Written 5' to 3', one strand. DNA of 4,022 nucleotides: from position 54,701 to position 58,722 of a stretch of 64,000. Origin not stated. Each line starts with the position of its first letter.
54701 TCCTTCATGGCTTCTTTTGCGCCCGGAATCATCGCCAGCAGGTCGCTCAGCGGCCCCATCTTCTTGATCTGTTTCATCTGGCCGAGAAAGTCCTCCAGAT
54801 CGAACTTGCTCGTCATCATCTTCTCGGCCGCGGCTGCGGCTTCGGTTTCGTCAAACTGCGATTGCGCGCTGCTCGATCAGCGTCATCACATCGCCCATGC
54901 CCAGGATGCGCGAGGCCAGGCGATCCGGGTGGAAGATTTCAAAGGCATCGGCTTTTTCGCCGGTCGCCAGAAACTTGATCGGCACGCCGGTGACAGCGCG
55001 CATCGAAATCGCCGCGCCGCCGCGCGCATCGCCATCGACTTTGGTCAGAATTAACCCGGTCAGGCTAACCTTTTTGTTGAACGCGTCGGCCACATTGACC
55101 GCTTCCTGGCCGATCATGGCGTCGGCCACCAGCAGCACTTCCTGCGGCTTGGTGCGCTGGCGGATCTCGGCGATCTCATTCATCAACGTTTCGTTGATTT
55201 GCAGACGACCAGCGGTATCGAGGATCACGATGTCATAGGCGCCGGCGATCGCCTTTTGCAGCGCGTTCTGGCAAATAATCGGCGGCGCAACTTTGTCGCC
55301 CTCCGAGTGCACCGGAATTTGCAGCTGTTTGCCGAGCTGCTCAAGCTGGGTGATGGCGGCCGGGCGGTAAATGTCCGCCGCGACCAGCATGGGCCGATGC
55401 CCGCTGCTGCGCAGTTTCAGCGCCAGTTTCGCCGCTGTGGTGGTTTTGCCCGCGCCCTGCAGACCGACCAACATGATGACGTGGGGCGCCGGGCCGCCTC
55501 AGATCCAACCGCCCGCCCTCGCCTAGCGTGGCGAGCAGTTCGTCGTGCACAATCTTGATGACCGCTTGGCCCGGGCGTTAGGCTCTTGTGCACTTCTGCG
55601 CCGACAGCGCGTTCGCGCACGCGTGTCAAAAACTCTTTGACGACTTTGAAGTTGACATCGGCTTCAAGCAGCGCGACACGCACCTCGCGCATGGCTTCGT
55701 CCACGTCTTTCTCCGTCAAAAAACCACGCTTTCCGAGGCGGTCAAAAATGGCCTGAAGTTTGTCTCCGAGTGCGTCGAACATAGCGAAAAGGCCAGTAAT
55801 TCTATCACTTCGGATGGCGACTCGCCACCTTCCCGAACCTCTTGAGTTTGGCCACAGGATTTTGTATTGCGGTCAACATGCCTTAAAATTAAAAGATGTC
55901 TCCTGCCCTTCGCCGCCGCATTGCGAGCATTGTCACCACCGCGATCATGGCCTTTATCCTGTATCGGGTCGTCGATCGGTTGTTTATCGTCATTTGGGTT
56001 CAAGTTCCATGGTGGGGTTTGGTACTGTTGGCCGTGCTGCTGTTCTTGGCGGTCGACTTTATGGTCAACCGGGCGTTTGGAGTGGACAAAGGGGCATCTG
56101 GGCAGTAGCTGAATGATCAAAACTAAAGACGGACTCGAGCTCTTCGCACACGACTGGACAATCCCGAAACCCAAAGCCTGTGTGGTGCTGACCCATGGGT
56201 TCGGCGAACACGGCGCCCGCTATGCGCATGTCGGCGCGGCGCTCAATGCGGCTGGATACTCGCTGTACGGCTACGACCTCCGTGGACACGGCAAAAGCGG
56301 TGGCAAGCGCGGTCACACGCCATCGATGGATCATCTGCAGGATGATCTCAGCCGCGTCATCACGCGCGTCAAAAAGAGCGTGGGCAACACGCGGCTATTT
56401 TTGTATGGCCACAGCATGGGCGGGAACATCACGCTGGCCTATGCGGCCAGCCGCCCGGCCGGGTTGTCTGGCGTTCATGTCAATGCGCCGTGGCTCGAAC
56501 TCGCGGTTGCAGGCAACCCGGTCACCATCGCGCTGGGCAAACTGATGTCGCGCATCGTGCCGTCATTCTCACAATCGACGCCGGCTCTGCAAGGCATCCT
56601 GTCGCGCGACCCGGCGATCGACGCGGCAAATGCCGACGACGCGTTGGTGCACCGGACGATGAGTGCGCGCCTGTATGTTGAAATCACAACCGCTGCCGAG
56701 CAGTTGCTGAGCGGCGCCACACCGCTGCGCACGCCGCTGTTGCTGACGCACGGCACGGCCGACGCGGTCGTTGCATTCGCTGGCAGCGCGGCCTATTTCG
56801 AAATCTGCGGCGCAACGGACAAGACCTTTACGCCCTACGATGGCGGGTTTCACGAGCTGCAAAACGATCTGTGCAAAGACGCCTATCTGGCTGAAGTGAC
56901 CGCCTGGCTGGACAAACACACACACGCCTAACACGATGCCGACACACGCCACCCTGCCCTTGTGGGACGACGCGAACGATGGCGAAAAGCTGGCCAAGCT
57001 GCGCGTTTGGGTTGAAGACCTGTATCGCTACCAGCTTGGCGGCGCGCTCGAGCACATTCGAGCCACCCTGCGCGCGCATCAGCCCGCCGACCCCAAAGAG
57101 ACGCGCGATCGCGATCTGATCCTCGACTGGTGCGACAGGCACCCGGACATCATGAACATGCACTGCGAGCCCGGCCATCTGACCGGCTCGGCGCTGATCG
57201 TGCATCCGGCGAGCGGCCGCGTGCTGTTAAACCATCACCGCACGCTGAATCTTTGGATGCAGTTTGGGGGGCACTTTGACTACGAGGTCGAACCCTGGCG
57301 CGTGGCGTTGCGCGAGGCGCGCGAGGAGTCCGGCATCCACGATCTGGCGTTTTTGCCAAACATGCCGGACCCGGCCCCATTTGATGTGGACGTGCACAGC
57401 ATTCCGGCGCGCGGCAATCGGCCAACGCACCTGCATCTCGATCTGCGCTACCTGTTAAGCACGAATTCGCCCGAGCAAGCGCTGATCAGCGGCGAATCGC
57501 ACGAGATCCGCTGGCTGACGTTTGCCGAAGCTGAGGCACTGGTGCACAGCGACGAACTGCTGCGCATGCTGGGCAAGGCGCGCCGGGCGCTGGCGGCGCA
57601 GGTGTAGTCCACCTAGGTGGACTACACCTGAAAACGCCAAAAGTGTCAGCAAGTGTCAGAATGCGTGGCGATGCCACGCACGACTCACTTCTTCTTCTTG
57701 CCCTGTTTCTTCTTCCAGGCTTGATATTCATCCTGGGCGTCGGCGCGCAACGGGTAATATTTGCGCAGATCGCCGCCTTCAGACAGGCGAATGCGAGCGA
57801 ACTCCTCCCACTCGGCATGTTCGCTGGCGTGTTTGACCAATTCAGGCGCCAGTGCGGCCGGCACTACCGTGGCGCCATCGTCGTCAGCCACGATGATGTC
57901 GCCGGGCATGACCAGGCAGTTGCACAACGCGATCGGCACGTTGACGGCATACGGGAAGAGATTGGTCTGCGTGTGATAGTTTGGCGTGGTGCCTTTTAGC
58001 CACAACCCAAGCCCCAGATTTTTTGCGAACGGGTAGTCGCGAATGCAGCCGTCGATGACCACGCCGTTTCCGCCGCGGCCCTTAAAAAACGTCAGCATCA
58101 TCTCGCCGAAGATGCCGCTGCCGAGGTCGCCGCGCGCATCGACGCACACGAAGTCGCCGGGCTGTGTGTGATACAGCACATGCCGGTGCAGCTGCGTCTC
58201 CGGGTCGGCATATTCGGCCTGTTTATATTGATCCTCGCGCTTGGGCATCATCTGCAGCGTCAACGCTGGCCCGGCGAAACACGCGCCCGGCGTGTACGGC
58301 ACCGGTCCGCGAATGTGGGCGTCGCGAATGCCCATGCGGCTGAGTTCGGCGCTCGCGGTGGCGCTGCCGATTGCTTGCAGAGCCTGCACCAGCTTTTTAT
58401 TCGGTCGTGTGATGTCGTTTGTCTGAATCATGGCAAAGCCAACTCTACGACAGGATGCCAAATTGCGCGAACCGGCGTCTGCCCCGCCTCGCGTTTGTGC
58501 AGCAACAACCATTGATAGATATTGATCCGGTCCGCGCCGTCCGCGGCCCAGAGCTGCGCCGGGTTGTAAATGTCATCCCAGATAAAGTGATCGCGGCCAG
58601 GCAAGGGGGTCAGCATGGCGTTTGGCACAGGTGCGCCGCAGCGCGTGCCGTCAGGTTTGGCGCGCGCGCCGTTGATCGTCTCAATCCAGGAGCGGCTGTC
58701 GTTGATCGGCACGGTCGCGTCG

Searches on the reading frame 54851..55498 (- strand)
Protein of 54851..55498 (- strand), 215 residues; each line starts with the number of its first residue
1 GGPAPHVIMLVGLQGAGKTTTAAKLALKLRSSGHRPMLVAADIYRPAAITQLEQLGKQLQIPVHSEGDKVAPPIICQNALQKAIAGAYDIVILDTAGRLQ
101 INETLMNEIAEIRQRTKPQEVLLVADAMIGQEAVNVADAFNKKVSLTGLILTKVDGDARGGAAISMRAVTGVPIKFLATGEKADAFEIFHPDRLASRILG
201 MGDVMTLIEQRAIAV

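Call 84: search_protein_families(library=pfam, proteins=[window:54851-55498:-], max_evalue=0.001)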
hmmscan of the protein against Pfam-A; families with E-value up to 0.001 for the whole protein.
window:54851-55498:- (215 aa): 11 families
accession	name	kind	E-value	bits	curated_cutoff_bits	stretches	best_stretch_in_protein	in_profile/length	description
PF00448.28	SRP54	-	3e-72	242.8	22.7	1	5-200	1-196/196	SRP54-type protein, GTPase domain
PF13401.12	AAA_22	-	7.9e-07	29.9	27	1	7-124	7-121/130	AAA domain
PF01656.29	CbiA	-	2.9e-06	27.7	25.4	1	15-161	9-90/125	CobQ/CobB/MinD/ParA nucleotide binding domain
PF06414.18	Zeta_toxin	-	1.2e-05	25.3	22.3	1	4-96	15-103/199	Zeta toxin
PF20720.3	nSTAND3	-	1.9e-05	24.8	27.2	1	6-42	18-53/155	Novel STAND NTPase 3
PF13614.12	AAA_31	-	7.2e-05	23.2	27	0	15-43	12-40/177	AAA domain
PF13671.12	AAA_33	-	0.00027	21.7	27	1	7-46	1-35/143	AAA domain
PF02374.21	ArsA_ATPase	-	0.00042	20.1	24.3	0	7-42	3-38/305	Anion-transporting ATPase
PF13207.12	AAA_17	-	0.00072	20.3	27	0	11-125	1-109/136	AAA domain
PF24404.1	nSTAND_NTPase7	-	0.0008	18.9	27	1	4-133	11-130/399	Novel STAND NTPase 7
PF10609.15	ParA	-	0.00089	19.2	27.1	0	10-58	9-57/246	NUBPL iron-transfer P-loop NTPase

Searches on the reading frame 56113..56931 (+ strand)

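Call 84: search_protein_families(library=pfam, proteins=[window:56113-56931:+], max_evalue=0.001)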
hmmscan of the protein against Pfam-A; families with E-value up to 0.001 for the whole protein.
window:56113-56931:+ (272 aa): 8 families
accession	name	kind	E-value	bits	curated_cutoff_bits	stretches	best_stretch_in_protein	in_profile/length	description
PF12146.15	Hydrolase_4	-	4.2e-66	223.1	27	1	19-252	2-237/239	Serine aminopeptidase, S33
PF00561.26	Abhydrolase_1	-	1.1e-17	64.9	25.8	1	24-152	3-120/245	alpha/beta hydrolase fold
PF12697.13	Abhydrolase_6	-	1.7e-14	55.4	26.3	1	24-226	1-187/217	Alpha/beta hydrolase family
PF02230.22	Abhydrolase_2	-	6e-07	30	23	0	84-130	96-142/217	Phospholipase/Carboxylesterase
PF20408.4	Abhydrolase_11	-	1.7e-06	28.4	27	1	21-117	2-98/193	Alpha/beta hydrolase domain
PF00326.27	Peptidase_S9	-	2.2e-06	27.7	22.6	0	205-270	143-210/213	Prolyl oligopeptidase family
PF02129.25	Peptidase_S15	-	9.7e-06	25.9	23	1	36-231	39-246/262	X-Pro dipeptidyl-peptidase (S15 family)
PF12740.14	PETase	-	2.6e-05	24.2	28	1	22-129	55-160/263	PET hydrolase-like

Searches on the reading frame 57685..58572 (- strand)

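Call 84: search_protein_families(library=pfam, proteins=[window:57685-58572:-], max_evalue=0.001)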
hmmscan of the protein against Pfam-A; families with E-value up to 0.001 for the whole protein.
window:57685-58572:- (295 aa): 1 family
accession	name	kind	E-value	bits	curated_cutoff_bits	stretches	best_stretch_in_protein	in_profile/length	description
PF03737.21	RraA-like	-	2e-28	100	24.5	1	76-236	7-152/152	Aldolase/RraA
